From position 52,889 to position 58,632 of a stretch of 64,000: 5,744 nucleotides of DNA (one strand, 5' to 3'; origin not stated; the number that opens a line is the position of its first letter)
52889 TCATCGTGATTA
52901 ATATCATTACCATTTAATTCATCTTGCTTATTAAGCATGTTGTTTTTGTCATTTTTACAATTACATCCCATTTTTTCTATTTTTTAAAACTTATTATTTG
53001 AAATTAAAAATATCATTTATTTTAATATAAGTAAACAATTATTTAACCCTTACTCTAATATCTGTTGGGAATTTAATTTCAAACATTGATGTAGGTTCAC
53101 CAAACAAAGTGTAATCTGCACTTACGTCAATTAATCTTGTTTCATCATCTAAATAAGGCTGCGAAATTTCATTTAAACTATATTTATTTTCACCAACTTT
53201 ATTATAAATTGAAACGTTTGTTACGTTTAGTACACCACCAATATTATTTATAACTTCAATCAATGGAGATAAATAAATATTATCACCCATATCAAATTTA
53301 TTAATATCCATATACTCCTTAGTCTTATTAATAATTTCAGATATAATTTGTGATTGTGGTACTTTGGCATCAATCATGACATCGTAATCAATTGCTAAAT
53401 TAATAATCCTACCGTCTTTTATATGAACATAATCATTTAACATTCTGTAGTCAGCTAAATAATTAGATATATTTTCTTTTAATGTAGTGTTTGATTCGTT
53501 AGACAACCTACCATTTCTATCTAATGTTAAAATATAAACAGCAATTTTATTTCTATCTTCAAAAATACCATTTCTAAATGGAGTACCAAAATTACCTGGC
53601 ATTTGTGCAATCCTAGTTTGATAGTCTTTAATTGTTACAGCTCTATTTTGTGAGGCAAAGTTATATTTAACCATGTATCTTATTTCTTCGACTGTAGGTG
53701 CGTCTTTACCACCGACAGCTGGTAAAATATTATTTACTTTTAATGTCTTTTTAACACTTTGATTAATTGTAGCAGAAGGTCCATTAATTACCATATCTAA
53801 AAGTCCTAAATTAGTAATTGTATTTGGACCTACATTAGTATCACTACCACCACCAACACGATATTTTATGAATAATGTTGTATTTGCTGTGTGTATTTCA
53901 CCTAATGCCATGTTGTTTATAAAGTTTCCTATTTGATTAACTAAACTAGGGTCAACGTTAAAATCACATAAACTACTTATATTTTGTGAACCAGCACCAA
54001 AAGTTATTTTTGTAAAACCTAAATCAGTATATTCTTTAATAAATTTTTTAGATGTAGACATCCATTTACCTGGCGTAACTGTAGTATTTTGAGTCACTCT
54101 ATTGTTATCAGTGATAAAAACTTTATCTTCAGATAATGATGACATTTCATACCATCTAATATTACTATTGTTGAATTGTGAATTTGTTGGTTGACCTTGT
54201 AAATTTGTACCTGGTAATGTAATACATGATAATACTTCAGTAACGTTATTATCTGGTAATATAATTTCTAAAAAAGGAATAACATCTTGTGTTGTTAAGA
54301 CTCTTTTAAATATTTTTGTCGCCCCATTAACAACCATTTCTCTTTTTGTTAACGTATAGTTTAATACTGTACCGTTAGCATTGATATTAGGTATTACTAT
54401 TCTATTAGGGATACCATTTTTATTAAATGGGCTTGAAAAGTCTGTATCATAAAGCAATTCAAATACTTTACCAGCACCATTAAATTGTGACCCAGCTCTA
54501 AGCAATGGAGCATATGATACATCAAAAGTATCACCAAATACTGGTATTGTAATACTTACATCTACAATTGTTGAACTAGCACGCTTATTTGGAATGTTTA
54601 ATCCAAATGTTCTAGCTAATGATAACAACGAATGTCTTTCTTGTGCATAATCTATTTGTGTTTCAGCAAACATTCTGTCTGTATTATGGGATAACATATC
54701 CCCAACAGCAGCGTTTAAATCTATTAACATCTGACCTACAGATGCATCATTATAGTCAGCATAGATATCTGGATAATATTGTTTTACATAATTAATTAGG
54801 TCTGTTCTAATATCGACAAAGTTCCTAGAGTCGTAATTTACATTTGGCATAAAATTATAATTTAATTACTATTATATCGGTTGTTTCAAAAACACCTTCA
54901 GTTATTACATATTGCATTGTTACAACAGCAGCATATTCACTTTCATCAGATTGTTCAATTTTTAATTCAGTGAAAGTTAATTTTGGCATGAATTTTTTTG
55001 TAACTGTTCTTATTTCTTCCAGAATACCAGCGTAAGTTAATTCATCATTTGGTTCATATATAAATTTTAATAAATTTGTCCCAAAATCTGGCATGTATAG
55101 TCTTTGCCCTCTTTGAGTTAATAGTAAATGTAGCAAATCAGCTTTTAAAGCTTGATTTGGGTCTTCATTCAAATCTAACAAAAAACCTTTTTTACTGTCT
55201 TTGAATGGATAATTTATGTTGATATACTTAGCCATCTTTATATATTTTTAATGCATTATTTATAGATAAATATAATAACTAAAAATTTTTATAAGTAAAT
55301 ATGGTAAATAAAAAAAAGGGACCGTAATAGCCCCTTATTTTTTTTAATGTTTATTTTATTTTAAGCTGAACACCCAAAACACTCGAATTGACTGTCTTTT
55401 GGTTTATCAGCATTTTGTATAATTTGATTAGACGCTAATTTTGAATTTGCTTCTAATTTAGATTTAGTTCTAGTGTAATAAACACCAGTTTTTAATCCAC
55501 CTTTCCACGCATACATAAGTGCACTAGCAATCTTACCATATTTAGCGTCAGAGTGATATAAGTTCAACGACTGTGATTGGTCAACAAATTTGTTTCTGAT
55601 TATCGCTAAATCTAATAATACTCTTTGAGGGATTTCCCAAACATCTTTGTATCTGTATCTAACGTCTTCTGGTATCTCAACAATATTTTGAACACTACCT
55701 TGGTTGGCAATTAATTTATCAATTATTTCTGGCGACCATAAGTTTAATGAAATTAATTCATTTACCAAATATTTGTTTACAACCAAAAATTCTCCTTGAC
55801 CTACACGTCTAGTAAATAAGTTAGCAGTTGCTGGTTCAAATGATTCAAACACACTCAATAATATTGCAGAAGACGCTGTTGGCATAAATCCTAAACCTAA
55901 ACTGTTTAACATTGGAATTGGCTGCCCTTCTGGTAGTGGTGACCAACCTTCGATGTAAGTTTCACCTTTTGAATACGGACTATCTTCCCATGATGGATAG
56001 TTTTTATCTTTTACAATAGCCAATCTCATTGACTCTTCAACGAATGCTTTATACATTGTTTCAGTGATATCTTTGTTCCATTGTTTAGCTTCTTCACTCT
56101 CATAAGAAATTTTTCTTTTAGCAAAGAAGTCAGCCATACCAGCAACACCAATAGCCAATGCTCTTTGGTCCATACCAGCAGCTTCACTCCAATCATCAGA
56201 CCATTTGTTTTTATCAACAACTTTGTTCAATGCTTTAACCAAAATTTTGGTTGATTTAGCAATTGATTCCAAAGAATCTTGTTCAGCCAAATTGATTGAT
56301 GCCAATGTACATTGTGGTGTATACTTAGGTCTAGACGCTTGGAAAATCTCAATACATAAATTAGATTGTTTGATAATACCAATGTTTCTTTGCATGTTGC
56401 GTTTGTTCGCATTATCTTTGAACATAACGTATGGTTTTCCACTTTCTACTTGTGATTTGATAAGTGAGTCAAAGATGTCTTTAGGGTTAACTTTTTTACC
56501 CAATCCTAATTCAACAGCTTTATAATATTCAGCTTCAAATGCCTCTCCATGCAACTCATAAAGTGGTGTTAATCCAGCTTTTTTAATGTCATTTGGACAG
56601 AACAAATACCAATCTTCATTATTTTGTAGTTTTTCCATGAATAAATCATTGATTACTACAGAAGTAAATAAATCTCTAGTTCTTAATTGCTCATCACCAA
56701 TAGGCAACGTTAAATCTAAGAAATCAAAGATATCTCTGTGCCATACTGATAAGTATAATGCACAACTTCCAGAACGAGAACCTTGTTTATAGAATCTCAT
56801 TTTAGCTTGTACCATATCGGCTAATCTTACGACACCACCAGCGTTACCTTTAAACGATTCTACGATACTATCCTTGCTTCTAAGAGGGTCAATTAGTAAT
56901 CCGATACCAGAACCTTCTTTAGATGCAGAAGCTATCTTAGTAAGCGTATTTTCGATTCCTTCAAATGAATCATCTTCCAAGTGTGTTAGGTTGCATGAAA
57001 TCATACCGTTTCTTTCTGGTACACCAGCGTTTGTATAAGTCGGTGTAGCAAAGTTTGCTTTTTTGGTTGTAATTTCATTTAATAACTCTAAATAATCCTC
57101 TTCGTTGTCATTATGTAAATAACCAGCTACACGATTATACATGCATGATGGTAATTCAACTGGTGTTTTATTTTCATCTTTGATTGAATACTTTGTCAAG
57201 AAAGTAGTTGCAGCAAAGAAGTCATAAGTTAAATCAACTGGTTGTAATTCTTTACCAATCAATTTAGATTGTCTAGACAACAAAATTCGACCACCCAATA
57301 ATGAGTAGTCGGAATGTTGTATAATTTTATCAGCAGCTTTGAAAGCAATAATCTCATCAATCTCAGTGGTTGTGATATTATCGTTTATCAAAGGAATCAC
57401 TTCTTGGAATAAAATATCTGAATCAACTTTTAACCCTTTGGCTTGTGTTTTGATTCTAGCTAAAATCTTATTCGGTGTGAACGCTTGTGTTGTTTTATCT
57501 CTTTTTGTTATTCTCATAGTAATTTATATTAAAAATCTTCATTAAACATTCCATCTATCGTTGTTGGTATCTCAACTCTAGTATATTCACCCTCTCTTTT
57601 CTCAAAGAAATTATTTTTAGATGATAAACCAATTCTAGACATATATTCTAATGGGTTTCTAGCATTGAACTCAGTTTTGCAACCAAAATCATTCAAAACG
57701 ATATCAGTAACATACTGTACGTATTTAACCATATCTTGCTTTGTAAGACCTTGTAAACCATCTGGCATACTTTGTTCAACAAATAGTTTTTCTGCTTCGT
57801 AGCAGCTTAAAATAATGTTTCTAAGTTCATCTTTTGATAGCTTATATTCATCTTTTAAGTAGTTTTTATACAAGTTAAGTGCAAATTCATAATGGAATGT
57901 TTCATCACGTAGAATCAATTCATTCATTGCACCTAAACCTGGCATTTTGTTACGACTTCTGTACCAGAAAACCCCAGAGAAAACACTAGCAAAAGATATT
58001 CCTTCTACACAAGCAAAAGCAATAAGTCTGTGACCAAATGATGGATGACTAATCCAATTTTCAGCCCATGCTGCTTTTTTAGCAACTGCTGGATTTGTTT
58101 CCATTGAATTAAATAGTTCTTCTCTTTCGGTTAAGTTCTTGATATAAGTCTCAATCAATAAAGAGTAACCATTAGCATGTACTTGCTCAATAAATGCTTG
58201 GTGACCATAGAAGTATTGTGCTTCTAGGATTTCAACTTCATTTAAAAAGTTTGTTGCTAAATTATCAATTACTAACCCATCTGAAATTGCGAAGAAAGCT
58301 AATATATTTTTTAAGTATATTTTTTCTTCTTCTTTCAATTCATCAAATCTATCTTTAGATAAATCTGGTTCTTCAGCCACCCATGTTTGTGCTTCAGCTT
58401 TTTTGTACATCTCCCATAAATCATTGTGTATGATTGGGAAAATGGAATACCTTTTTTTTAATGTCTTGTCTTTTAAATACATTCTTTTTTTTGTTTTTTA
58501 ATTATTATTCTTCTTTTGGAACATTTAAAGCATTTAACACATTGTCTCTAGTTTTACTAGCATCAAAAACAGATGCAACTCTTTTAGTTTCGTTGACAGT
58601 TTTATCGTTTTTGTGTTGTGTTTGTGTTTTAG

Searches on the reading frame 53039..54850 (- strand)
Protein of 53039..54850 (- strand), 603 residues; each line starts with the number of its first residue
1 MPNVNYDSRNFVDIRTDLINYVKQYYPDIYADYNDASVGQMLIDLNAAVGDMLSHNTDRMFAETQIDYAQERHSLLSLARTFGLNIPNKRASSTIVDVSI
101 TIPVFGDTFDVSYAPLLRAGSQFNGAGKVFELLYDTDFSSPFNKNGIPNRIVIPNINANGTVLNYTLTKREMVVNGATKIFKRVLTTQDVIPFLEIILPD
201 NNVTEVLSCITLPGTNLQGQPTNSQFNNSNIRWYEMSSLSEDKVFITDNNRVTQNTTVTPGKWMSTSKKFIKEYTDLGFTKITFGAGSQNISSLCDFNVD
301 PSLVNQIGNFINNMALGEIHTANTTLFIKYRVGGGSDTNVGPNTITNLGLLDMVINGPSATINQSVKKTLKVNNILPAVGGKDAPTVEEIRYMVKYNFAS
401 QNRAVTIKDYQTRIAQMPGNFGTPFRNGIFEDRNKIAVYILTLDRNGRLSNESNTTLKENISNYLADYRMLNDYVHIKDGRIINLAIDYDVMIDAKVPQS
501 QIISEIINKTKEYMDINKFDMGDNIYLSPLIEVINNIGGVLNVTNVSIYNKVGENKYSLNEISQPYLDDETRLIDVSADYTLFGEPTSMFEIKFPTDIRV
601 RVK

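Call 12: search_protein_families(library=pfam, proteins=[window:53039-54850:-], max_evalue=0.01)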
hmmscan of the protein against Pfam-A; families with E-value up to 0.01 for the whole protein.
window:53039-54850:- (603 aa): 0 families

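Call 13: search_protein_families(library=phrogs, proteins=[window:53039-54850:-], max_evalue=0.01)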
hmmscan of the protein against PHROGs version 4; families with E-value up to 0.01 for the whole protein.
window:53039-54850:- (603 aa): 2 families
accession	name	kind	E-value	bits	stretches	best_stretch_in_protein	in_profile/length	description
phrog_219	-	tail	2.5e-21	76.9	2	259-537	205-448/598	baseplate wedge subunit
phrog_10646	-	tail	5.2e-12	45.5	1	3-98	25-120/1142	baseplate wedge subunit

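Call 70: search_dna_similar(query=window:53039-54850:-, collection=phages, mode=protein, max_evalue=0.00001, max_rows=12)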
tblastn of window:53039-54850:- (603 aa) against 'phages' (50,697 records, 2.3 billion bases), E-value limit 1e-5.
Records with a match: 9; places in all: 9; records where one place covers at least 80% of the query: 6.
Best place of each record, by identity: <60% 9.
By first word of the organism name: Flavobacterium 4; uncultured 2; Bacillus 2; Microcystis 1.
By host as written in the record: Flavobacterium sp. LMO8 4; - 2; Bacillus cereus 2; Microcystis elabens 1.
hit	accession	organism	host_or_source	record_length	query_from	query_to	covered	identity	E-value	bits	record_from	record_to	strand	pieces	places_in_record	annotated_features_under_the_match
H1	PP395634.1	Microcystis phage Mel-JY01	Microcystis elabens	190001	4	603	100%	29.2%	7e-58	216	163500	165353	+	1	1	hypothetical protein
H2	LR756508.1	uncultured phage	metagenomic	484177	4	550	91%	28.2%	4e-53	202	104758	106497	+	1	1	record has no annotation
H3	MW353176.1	Flavobacterium phage vB_FspM_immuto_3-5A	Flavobacterium sp. LMO8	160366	3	553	91%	27.3%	4e-52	199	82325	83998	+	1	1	baseplate wedge protein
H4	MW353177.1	Flavobacterium phage vB_FspM_immuto_13-6C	Flavobacterium sp. LMO8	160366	3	553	91%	27.3%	4e-52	199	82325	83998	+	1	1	baseplate wedge protein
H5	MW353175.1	Flavobacterium phage vB_FspM_immuto_2-6A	Flavobacterium sp. LMO8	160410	3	553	91%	27.3%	4e-52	199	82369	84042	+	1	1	baseplate wedge protein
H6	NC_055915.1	Flavobacterium phage vB_FspM_immuto_2-6A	Flavobacterium sp. LMO8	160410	3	553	91%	27.3%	4e-52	199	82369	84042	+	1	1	baseplate wedge protein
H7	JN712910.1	Bacillus phage BCD7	Bacillus cereus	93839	266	564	50%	22.3%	4e-7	59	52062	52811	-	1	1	putative baseplate J family protein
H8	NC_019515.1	Bacillus phage BCD7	Bacillus cereus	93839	266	564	50%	22.3%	4e-7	59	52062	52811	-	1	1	putative baseplate J family protein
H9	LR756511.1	uncultured phage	metagenomic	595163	3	113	18%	29.6%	1e-6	58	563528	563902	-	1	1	record has no annotation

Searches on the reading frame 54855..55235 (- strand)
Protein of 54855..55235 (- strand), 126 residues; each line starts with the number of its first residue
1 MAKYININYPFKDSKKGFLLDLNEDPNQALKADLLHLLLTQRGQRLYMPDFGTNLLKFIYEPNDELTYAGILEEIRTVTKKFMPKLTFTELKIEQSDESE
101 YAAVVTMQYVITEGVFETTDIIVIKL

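Call 12: search_protein_families(library=pfam, proteins=[window:54855-55235:-], max_evalue=0.01)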
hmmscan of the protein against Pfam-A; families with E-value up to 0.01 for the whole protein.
window:54855-55235:- (126 aa): 1 family
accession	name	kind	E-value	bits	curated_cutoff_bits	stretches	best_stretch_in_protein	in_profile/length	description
PF04965.19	GPW_gp25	-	1.8e-08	34.5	27.2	1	28-107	5-87/96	Baseplate wedge protein gp25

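Call 13: search_protein_families(library=phrogs, proteins=[window:54855-55235:-], max_evalue=0.01)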
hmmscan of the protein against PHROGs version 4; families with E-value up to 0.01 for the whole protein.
window:54855-55235:- (126 aa): 4 families
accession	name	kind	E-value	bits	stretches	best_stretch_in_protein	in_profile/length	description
phrog_261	-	tail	2.5e-12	48.1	1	7-112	18-128/312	baseplate wedge subunit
phrog_43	-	tail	5.6e-09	36.7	1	30-120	22-112/126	baseplate wedge subunit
phrog_975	-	tail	0.00033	20.8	1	28-77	135-184/238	baseplate protein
phrog_5026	-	tail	0.0032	18.3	1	7-55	6-54/110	baseplate protein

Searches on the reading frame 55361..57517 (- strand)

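Call 12: search_protein_families(library=pfam, proteins=[window:55361-57517:-], max_evalue=0.01)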
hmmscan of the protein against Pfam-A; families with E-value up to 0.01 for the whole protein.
window:55361-57517:- (718 aa): 3 families
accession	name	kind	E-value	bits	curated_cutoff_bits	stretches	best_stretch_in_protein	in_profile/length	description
PF02867.20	Ribonuc_red_lgC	-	3.7e-143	478.4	23.9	1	174-681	2-523/523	Ribonucleotide reductase, barrel domain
PF00317.26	Ribonuc_red_lgN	-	5.8e-14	52.3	28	1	98-168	3-76/77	Ribonucleotide reductase, all-alpha domain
PF03477.21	ATP-cone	-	1.3e-08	35.7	25.8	1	1-85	1-87/88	ATP cone domain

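Call 13: search_protein_families(library=phrogs, proteins=[window:55361-57517:-], max_evalue=0.01)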
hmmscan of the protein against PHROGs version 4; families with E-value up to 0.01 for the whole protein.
window:55361-57517:- (718 aa): 10 families
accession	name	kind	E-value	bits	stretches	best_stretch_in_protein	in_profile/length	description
phrog_84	-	DNA, RNA and nucleotide metabolism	1.4e-158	530.8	1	1-717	63-795/975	ribonucleoside-diphosphate reductase large subunit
phrog_3987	-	DNA, RNA and nucleotide metabolism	1.9e-81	275.1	2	95-409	138-461/467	ribonucleotide reductase large subunit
phrog_3844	-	moron, auxiliary metabolic gene and host takeover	9.3e-53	180.7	1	282-716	23-449/451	NrdA-like aerobic NDP reductase large subunit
phrog_22953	-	DNA, RNA and nucleotide metabolism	1.6e-32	114.1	1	212-388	7-201/201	ribonucleotide reductase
phrog_30939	-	DNA, RNA and nucleotide metabolism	1e-20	74.3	1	357-682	634-958/977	ribonucleotide reductase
phrog_6132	-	DNA, RNA and nucleotide metabolism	4.3e-19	70.1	1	100-248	142-290/530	ribonucleotide reductase large subunit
phrog_33412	-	unknown function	7.8e-08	33.2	1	580-686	17-125/140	-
phrog_12229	-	DNA, RNA and nucleotide metabolism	4.8e-07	29.6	1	155-253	60-155/577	ribonucleotide reductase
phrog_367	-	DNA, RNA and nucleotide metabolism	8.6e-05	21.9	1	346-497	349-498/701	ribonucleotide reductase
phrog_10616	-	DNA, RNA and nucleotide metabolism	0.0014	19.8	0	622-657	14-49/111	ribonucleotide reductase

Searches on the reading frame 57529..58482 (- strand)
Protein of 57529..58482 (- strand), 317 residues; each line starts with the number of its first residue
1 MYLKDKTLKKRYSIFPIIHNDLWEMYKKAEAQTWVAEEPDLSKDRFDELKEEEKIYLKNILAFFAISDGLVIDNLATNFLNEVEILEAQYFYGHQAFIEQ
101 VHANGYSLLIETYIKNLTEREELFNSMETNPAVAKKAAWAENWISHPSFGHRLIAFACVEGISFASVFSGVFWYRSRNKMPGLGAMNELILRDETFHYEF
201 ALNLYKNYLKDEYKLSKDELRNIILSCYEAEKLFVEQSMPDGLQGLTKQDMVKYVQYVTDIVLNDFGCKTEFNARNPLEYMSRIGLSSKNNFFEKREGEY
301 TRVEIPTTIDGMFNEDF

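Call 12: search_protein_families(library=pfam, proteins=[window:57529-58482:-], max_evalue=0.01)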
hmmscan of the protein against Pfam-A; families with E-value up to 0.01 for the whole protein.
window:57529-58482:- (317 aa): 1 family
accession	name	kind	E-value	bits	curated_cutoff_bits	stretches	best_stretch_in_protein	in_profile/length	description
PF00268.27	Ribonuc_red_sm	-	2.4e-80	270.4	33.6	1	12-277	2-281/281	Ribonucleotide reductase, small chain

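Call 13: search_protein_families(library=phrogs, proteins=[window:57529-58482:-], max_evalue=0.01)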
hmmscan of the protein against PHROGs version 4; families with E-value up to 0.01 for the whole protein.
window:57529-58482:- (317 aa): 3 families
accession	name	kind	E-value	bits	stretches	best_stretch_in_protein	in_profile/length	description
phrog_86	-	DNA, RNA and nucleotide metabolism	9e-50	170.8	1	16-311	73-396/504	ribonucleoside diphosphate reductase small subunit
phrog_10582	-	DNA, RNA and nucleotide metabolism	0.0005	20.4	1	19-137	34-151/255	ribonucleotide reductase class Ia beta subunit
phrog_8368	-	DNA, RNA and nucleotide metabolism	0.0016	19.4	1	180-300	1-135/156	aerobic NDP reductase small subunit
